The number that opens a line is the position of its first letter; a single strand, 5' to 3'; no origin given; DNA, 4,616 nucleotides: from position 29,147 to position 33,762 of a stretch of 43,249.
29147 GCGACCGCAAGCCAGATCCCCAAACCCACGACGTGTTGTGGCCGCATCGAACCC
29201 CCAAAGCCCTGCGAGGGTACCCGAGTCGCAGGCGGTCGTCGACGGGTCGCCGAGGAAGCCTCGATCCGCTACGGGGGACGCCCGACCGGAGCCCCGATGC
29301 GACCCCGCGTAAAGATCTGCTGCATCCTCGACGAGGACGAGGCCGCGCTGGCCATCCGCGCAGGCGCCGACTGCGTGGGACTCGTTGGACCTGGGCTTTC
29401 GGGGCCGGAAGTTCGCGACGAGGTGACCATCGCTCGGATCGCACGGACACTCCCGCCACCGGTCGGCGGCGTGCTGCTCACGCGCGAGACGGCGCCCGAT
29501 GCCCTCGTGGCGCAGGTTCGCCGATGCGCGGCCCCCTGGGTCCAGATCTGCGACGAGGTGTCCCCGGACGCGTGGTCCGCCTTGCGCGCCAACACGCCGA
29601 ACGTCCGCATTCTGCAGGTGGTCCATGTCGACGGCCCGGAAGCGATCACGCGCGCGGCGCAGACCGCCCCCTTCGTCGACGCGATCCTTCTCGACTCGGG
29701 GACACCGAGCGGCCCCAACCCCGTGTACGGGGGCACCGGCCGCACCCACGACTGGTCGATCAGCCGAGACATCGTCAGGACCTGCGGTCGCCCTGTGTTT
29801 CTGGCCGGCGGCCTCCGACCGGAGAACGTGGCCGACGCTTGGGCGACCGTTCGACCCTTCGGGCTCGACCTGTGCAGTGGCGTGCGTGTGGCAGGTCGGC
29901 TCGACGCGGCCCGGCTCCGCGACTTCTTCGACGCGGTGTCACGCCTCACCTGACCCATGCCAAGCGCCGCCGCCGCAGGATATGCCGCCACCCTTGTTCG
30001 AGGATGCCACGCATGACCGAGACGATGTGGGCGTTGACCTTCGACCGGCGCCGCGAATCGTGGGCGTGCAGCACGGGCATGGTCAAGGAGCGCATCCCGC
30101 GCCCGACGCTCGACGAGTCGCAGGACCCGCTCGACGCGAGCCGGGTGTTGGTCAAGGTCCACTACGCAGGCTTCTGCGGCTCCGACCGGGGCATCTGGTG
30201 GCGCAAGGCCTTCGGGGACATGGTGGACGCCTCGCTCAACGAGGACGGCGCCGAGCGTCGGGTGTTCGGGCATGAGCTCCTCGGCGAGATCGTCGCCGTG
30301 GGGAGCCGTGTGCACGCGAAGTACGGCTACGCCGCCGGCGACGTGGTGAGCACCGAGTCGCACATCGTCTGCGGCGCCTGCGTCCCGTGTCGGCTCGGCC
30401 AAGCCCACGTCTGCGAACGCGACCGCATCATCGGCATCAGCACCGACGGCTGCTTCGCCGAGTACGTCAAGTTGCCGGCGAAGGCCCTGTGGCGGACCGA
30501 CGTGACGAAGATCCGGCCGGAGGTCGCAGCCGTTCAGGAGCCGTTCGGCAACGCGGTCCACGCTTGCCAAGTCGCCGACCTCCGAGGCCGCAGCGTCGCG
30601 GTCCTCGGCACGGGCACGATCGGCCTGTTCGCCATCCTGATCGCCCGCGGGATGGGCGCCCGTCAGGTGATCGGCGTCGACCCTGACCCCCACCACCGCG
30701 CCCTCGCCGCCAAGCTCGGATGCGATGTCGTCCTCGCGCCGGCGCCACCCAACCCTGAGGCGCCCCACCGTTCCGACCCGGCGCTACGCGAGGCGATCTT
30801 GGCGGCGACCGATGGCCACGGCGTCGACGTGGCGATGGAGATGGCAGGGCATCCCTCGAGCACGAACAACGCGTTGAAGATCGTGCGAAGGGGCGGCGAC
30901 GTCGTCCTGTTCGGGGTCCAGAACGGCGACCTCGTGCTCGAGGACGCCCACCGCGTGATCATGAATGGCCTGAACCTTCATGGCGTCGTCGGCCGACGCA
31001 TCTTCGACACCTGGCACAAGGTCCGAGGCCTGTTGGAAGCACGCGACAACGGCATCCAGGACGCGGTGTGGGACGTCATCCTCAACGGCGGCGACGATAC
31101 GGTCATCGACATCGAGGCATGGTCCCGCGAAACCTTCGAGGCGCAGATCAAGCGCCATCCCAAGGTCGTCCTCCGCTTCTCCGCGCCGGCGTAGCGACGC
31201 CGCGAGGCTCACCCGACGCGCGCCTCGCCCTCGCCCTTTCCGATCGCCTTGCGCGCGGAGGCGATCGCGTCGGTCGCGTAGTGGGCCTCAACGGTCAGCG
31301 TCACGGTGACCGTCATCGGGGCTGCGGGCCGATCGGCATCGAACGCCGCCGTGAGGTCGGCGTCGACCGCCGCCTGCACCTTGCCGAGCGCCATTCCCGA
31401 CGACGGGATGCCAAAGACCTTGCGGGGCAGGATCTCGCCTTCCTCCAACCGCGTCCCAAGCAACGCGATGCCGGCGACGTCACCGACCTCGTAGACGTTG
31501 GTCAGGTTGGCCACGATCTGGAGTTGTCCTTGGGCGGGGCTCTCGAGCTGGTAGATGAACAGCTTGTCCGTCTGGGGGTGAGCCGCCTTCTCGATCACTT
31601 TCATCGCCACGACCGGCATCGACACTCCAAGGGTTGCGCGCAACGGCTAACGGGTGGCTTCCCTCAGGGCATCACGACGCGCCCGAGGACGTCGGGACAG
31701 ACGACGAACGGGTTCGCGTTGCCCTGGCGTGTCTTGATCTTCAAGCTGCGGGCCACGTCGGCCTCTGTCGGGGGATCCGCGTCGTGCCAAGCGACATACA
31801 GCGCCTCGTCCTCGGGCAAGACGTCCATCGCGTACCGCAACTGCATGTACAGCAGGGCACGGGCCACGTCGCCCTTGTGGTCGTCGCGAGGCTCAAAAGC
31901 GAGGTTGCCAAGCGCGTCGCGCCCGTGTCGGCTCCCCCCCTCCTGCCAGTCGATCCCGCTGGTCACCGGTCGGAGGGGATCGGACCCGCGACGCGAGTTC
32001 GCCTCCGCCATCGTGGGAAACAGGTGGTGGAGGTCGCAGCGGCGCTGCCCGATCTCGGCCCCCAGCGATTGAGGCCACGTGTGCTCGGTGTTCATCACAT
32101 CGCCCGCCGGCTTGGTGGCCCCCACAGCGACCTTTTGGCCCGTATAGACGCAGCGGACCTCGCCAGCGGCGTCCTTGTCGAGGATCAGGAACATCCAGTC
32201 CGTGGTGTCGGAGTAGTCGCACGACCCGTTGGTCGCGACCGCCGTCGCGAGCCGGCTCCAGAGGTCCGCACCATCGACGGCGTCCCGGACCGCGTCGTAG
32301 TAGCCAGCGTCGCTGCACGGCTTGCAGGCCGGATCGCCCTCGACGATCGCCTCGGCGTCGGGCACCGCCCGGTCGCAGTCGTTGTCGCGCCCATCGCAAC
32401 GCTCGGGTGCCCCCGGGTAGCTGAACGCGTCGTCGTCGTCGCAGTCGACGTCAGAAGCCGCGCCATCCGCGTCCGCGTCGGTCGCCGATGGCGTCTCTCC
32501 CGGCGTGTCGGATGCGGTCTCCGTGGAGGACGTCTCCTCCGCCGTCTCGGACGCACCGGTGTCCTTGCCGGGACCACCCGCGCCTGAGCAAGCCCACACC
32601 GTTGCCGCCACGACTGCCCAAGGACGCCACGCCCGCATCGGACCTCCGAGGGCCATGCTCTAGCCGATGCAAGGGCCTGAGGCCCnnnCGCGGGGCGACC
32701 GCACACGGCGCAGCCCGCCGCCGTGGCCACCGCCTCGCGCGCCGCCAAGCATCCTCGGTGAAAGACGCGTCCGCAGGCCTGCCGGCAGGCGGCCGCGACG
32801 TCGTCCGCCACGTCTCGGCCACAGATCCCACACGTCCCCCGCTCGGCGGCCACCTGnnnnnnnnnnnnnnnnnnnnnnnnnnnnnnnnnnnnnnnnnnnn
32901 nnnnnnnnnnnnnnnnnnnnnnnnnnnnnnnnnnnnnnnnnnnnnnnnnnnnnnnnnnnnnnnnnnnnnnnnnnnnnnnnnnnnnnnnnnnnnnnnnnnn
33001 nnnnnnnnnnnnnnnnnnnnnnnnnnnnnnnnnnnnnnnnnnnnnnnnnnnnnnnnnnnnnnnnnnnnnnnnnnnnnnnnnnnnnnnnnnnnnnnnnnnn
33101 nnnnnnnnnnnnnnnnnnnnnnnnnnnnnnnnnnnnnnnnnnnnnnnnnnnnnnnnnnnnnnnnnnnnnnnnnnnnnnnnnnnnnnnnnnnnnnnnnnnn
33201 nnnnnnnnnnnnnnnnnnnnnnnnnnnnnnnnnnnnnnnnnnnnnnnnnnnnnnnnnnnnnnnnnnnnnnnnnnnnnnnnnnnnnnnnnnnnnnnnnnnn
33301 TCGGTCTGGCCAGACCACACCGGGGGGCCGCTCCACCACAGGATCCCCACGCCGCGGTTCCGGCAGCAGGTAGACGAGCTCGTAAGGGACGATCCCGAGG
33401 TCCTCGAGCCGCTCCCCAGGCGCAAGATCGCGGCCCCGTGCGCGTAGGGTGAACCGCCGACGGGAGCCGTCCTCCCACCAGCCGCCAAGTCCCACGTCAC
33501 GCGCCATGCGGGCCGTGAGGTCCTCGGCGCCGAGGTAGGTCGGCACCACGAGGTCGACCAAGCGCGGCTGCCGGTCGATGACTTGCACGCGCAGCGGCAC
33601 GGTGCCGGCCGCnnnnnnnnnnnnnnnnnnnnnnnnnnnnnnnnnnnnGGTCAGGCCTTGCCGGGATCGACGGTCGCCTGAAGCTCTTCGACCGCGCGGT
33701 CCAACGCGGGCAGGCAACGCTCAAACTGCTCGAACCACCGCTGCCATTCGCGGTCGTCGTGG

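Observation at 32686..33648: Ubiquitin-like / 4-TM / C4HC3 (PHD- or RING-CH-like) zinc-finger membrane protein inside a CIS operon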

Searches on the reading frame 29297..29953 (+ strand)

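Call 85: search_protein_families(library=pfam, proteins=[window:29297-29953:+], max_evalue=0.0001)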
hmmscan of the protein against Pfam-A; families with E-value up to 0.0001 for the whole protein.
window:29297-29953:+ (218 aa): 1 family
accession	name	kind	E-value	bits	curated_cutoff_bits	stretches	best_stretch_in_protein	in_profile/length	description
PF00697.28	PRAI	-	1.3e-18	67.9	22.7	1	5-212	1-192/193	N-(5'phosphoribosyl)anthranilate (PRA) isomerase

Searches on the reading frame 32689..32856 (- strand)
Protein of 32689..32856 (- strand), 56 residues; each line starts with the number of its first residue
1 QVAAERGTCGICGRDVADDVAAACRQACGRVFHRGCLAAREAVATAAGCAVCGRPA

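Call 41: search_solved_structures(query=A2, max_evalue=1, show_alignments=4)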
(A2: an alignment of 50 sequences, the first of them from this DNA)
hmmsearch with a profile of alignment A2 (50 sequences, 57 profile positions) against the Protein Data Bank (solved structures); distinct sequences matched with E-value up to 1: 69 (the best 60 are shown).
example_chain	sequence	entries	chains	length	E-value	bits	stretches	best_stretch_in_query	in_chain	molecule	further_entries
2vpe_A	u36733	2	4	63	6.1e-06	29.2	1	3-52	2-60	PYGOPUS HOMOLOG 1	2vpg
2vp7_A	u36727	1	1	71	1.3e-05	28.2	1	6-52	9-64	PYGOPUS HOMOLOG 1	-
2dx8_A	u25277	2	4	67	1.5e-05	28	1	6-52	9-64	Pygopus homolog 1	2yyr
2vpd_A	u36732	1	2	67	1.5e-05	27.9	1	6-52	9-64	PYGOPUS HOMOLOG 1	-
2vpb_A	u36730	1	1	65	1.8e-05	27.7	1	6-44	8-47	PYGOPUS HOMOLOG 1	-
3zpv_E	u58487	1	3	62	0.00027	23.9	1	3-45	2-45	PROTEIN PYGOPUS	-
2jrj_A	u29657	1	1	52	0.00027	23.9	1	3-53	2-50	Ring finger and CHY zinc finger domain containing protein 1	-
3zpv_1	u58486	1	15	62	0.00027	23.9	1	4-45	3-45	PROTEIN PYGOPUS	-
7p2k_A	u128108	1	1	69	0.00032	23.7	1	3-56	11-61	E3 ubiquitin-protein ligase Arkadia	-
4up0_A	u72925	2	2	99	0.00033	23.7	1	7-52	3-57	PYGOPUS HOMOLOG 2, B-CELL CLL/LYMPHOMA 9-LIKE PROTEIN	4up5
2xb1_A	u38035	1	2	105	0.00035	23.5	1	7-52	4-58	PYGOPUS HOMOLOG 2, B-CELL CLL/LYMPHOMA 9-LIKE PROTEIN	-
1vyx_A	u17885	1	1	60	0.00037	23.5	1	4-55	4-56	ORF K3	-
2lxp_C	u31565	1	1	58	0.00044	23.2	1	4-55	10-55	E3 ubiquitin-protein ligase AMFR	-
2lxh_C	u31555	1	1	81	0.001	22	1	4-55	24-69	E3 ubiquitin-protein ligase AMFR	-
5lg7_A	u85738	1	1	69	0.0012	21.8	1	3-56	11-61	E3 ubiquitin-protein ligase Arkadia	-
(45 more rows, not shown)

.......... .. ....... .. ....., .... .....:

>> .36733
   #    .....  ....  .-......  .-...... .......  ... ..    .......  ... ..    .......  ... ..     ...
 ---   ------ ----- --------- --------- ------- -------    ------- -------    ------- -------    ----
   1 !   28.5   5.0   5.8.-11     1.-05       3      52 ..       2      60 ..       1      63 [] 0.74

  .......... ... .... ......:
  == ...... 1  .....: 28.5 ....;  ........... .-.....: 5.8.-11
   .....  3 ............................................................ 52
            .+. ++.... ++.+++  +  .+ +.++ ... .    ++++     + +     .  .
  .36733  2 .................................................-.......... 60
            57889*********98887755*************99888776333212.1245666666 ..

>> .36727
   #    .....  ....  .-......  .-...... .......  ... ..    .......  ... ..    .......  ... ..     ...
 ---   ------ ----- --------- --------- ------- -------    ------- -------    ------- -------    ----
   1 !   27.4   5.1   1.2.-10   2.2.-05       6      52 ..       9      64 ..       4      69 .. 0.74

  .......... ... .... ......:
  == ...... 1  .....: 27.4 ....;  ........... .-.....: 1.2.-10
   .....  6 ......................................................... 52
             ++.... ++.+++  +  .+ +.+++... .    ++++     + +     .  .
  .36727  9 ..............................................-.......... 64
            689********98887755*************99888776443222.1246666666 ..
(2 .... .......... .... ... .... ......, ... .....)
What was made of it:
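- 32698..32835 (-): C-terminal C4HC3 binuclear zinc finger of the RING/PHD superfamily (residues 272-317), predicted cytoplasmic. Profile hits to PHD and RING structures (call 41).
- On PHD finger (Pfam PF00628): The family profile hits Pygopus PHD structures at 6e-6 to 2e-5 (call 41).
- The profile hits include membrane E3 ligases such as KSHV K3, AMFR and synoviolin (call 41).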

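Call 42: search_protein_families(library=pfam, alignment_id=A2, max_evalue=0.01)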
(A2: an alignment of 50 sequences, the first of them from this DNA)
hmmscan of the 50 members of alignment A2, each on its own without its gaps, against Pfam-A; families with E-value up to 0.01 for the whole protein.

A. member 1, seq(56 aa): 5 families
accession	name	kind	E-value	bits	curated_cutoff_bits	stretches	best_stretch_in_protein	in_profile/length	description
PF13639.12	zf-RING_2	-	5.9e-06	26.9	27.3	1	8-52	2-43/44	Ring finger domain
PF00628.35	PHD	-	0.00024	21.5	24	1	9-44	1-35/47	PHD-finger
PF22908.2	PHD_NSD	-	0.0021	18.8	23.9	1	8-46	4-46/57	Histone-lysine N-methyltransferase NSD-like, PHD zinc finger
PF16744.11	zf-RING_15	-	0.0036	17.9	30.8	1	8-38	7-35/73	KIAA1045 RING finger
PF03107.22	C1_2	-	0.008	16.9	26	0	5-36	16-47/48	C1 domain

B. families by the number of members that match (of 50 scanned): 32 families (the first 25 are shown)
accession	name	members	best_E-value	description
PF13639.12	zf-RING_2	40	3.2e-09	Ring finger domain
PF00628.35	PHD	25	6.9e-06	PHD-finger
PF14634.12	zf-RING_5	10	6e-07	zinc-RING finger domain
PF22908.2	PHD_NSD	9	0.0015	Histone-lysine N-methyltransferase NSD-like, PHD zinc finger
PF16744.11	zf-RING_15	7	0.00018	KIAA1045 RING finger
PF23412.1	zf_RING_Vps8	6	0.00019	Vps8 RING zinc finger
PF14446.12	Prok-RING_1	6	0.00068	Prokaryotic RING finger family 1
PF00097.31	zf-C3HC4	5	1.3e-06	Zinc finger, C3HC4 type (RING finger)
PF23555.2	zf-RING_Vps41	4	2.2e-05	Vps41 C-terminal RING finger domain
PF13771.12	zf-HC5HC2H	4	0.0042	PHD-like zinc-binding domain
PF21202.3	SLX1_C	4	0.0052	Structure-specific endonuclease subunit SLX1, C-terminal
PF13923.12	zf-C3HC4_2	3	2.8e-05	Zinc finger, C3HC4 type (RING finger)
PF17120.11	zf-RING_16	3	0.00012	RING/Ubox like zinc-binding domain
PF03107.22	C1_2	3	0.0015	C1 domain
PF08746.17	zf-RING-like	3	0.0022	RING-like domain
PF12678.13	zf-rbx1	2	0.00019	RING-H2 zinc finger domain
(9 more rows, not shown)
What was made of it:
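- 32698..32835 (-): Pfam zf-RING_2 in 40/50 and PHD in 25/50 relatives (call 42).
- On RING finger (Pfam zf-RING_2 PF13639 and relatives): 40 of 50 relatives match at E <= 0.01, with a best E of 3.2e-9 (call 42).
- Tried and rejected: The comparison with prokaryotic RING families therefore rests on the Pfam Prok-RING_1 hits alone (call 42).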

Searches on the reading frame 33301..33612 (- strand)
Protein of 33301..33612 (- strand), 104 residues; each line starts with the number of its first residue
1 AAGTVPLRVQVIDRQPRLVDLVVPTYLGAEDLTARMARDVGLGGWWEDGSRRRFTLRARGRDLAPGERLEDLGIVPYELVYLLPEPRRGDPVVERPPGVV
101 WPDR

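Call 45: search_solved_structures(query=A3, max_evalue=10, show_alignments=2)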
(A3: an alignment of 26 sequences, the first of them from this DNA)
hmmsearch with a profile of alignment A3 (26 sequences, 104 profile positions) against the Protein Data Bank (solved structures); distinct sequences matched with E-value up to 10: 3.
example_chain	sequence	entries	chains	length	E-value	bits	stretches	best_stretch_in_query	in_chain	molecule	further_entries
4dwf_A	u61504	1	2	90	0.091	15.6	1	7-91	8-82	HLA-B-associated transcript 3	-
2n9p_C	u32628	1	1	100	0.1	15.4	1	6-91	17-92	Large proline-rich protein BAG6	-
1wx9_A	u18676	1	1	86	0.21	14.4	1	20-89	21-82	HLA-B associated transcript-3 isoform b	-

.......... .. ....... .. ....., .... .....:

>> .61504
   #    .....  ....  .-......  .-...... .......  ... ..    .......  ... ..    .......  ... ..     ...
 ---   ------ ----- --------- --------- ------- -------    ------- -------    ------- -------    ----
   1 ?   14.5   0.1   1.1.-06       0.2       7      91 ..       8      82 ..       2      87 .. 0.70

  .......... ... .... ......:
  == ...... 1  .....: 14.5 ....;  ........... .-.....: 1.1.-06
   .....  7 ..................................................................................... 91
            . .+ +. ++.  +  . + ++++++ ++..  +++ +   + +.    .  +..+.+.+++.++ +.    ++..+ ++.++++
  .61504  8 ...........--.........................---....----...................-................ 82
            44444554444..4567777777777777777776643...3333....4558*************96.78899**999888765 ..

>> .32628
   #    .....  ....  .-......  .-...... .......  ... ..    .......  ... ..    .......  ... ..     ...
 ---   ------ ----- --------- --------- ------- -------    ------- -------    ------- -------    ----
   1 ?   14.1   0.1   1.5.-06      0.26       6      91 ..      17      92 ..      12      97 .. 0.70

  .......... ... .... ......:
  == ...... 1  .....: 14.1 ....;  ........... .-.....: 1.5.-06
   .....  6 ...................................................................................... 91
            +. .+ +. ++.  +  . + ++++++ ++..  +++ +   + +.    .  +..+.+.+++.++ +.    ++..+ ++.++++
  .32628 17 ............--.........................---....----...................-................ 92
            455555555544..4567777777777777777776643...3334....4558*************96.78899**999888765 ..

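Call 46: search_protein_families(library=pfam, alignment_id=A3, max_evalue=0.1)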
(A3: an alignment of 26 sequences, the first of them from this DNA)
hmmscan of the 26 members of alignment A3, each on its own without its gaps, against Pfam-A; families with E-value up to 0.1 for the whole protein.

A. member 1, seq(104 aa): 1 family
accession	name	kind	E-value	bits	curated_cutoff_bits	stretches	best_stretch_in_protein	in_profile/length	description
PF08817.16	YukD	-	0.012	16.8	27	1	15-75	9-69/76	WXG100 protein secretion system (Wss), protein YukD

B. families by the number of members that match (of 26 scanned): 3 families
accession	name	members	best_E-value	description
PF08817.16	YukD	23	4.6e-08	WXG100 protein secretion system (Wss), protein YukD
PF00240.29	ubiquitin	2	0.011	Ubiquitin family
PF03886.18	ABC_trans_aux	1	0.095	ABC-type transport auxiliary lipoprotein component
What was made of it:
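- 33358..33606 (-): N-terminal YukD/EccD-type ubiquitin-like beta-grasp domain (residues ~15-97), predicted cytoplasmic. It has no C-terminal Gly-Gly and continues into the membrane segment. Pfam YukD in 23/26 relatives (call 46).
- On YukD-like ubiquitin-like domains (Pfam PF08817): However, 23 of 26 relatives match at E <= 0.1, with a best E of 4.6e-8 (call 46).
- YukD Pfam hits in 23/26 relatives (call 46).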
